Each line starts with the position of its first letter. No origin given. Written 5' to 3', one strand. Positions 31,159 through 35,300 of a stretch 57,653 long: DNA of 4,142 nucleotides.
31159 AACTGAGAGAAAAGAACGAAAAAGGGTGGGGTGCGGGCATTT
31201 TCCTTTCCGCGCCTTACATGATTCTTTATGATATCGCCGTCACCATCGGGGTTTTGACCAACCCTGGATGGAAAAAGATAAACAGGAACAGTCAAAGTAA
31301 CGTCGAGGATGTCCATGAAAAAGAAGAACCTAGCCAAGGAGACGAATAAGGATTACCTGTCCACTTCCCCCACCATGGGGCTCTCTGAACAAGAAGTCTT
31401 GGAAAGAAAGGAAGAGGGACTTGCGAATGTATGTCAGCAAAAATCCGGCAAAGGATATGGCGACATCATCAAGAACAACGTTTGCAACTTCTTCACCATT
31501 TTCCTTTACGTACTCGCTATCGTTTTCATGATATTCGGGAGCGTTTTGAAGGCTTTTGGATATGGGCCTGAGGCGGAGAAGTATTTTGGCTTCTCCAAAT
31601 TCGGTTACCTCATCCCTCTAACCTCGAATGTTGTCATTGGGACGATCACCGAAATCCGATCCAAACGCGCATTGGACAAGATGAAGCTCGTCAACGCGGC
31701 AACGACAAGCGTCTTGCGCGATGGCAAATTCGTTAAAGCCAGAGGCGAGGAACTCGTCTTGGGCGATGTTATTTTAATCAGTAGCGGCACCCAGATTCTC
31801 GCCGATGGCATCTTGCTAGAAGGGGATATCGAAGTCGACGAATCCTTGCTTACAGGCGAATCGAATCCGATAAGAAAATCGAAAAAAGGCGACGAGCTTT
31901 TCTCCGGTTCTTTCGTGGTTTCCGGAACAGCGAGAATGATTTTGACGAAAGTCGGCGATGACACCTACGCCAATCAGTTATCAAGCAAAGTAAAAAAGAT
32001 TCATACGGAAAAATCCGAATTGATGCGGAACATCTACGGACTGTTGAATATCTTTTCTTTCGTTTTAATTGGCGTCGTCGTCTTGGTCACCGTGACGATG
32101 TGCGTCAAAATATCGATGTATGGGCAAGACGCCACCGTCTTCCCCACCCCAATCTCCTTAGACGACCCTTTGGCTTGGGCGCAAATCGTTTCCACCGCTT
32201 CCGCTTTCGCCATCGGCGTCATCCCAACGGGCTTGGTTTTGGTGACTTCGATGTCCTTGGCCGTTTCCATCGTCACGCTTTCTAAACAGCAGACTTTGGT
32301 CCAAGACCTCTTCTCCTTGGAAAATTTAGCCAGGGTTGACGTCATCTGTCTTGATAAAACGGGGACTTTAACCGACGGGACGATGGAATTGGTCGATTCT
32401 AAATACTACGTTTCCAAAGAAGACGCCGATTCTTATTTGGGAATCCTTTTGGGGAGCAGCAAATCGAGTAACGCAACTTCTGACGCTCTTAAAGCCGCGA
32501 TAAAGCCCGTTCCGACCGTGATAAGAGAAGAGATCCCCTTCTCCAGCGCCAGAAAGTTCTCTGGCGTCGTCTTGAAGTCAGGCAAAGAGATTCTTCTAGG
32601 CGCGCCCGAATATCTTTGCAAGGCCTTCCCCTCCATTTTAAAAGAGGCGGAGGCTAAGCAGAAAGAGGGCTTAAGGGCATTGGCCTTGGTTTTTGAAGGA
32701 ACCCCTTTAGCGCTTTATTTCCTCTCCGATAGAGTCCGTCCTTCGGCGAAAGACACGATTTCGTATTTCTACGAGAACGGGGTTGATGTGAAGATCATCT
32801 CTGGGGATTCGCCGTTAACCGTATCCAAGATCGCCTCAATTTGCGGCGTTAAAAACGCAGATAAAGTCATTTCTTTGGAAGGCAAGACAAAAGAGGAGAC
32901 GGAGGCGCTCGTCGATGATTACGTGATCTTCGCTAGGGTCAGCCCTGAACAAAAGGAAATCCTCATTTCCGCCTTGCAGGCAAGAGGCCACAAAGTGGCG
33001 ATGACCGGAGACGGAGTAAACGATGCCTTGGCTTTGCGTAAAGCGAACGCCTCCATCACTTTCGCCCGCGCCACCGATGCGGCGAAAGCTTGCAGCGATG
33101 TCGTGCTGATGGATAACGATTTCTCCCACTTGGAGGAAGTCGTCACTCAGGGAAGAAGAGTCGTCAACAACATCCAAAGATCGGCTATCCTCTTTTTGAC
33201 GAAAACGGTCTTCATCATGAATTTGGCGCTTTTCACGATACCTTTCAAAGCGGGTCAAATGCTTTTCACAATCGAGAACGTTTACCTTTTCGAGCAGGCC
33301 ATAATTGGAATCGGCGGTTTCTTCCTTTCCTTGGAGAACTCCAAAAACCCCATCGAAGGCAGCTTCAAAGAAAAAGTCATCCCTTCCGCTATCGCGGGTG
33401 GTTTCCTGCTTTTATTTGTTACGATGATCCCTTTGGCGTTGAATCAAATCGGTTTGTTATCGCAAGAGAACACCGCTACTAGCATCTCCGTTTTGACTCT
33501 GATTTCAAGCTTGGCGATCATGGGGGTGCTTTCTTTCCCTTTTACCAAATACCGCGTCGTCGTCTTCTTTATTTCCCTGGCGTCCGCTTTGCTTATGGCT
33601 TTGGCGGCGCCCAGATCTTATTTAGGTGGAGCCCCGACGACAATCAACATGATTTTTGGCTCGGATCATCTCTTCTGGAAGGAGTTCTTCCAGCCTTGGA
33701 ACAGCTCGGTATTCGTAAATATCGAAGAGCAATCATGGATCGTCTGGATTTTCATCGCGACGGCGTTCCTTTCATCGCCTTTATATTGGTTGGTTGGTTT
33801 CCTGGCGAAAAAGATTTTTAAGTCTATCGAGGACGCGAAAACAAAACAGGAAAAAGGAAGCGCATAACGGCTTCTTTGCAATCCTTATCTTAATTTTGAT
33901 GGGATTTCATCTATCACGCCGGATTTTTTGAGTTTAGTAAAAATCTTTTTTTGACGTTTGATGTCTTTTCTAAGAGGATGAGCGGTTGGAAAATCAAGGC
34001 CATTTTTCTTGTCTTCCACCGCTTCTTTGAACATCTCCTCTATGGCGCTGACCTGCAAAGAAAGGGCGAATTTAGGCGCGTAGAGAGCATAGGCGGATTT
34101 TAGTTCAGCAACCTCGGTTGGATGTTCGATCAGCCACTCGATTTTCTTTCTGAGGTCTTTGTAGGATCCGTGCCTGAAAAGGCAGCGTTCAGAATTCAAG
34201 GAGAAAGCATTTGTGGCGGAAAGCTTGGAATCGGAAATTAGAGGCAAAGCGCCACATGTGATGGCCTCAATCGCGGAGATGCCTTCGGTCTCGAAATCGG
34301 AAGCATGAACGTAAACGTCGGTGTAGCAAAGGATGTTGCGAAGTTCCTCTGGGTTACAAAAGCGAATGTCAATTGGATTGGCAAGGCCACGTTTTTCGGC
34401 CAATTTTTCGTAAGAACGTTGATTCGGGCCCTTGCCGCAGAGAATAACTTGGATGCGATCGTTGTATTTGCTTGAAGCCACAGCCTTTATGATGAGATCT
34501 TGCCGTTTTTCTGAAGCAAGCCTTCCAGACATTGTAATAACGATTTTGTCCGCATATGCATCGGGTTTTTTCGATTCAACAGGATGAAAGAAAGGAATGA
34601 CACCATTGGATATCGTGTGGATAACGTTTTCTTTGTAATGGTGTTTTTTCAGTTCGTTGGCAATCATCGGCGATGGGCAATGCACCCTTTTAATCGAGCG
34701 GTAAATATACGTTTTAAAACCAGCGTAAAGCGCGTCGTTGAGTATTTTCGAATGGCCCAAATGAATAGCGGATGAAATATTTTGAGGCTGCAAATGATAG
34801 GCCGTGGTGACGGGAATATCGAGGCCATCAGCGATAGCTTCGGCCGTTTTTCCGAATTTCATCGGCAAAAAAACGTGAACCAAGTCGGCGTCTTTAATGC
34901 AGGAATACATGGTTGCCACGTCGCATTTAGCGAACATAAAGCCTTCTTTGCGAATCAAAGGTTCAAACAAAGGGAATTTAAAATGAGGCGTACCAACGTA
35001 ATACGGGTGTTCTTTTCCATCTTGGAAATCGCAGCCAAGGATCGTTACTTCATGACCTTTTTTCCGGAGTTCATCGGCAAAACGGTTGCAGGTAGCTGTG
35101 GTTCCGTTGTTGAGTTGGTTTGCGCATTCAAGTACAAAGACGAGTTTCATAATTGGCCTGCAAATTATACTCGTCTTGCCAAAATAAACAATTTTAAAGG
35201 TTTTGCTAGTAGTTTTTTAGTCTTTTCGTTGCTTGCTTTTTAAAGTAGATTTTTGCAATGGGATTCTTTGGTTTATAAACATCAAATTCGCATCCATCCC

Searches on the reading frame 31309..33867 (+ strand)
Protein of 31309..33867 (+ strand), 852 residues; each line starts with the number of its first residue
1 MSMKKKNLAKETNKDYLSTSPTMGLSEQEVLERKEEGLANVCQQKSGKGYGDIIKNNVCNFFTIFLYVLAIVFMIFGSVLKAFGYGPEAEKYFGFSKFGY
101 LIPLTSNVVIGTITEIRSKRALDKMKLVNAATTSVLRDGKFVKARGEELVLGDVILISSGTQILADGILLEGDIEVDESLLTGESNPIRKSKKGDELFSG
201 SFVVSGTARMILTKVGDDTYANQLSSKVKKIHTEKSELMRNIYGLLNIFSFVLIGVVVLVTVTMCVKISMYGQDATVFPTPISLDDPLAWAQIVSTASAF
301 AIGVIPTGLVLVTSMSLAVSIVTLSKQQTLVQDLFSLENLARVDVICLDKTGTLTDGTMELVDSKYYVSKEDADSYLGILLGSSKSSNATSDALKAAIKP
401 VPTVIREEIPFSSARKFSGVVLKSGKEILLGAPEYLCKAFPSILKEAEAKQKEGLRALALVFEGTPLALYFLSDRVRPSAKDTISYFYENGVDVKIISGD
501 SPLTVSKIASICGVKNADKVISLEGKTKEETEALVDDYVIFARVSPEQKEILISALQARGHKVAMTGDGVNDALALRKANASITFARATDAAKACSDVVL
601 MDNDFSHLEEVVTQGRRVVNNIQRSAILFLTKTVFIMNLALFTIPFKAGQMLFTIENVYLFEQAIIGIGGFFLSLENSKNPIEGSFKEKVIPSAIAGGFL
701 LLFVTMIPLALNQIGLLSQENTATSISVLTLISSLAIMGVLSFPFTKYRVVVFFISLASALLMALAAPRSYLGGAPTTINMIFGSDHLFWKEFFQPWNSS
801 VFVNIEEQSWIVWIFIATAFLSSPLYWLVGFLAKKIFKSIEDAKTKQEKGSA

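Call 59: search_protein_families(library=pfam, proteins=[window:31309-33867:+], max_evalue=0.0001)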
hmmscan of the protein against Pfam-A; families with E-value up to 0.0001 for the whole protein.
window:31309-33867:+ (852 aa): 3 families
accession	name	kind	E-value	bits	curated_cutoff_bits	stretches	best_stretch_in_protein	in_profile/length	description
PF00122.25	E1-E2_ATPase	-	1.1e-39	136.3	28.1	1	130-327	4-181/181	E1-E2 ATPase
PF00702.32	Hydrolase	-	1e-22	81.9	26.4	1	343-580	1-191/191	haloacid dehalogenase-like hydrolase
PF00690.31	Cation_ATPase_N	-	6.9e-06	26.1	20.4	1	15-72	11-68/69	Cation transporter/ATPase, N-terminus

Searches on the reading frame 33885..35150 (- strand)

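Call 59: search_protein_families(library=pfam, proteins=[window:33885-35150:-], max_evalue=0.0001)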
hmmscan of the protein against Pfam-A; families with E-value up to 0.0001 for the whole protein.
window:33885-35150:- (421 aa): 4 families
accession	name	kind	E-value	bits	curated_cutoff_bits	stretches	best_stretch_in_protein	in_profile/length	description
PF00534.26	Glycos_transf_1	-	6.7e-26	91.3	26.4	1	193-349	6-164/172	Glycosyl transferases group 1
PF13439.12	Glyco_transf_4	-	3.4e-18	66.7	28.5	1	15-184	2-166/170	Glycosyltransferase Family 4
PF13692.12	Glyco_trans_1_4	-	2.7e-12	47.6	27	1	204-342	3-141/142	Glycosyl transferases group 1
PF13579.12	Glyco_trans_4_4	-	1.6e-08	35.5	29.7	1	16-183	2-158/158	Glycosyl transferase 4-like domain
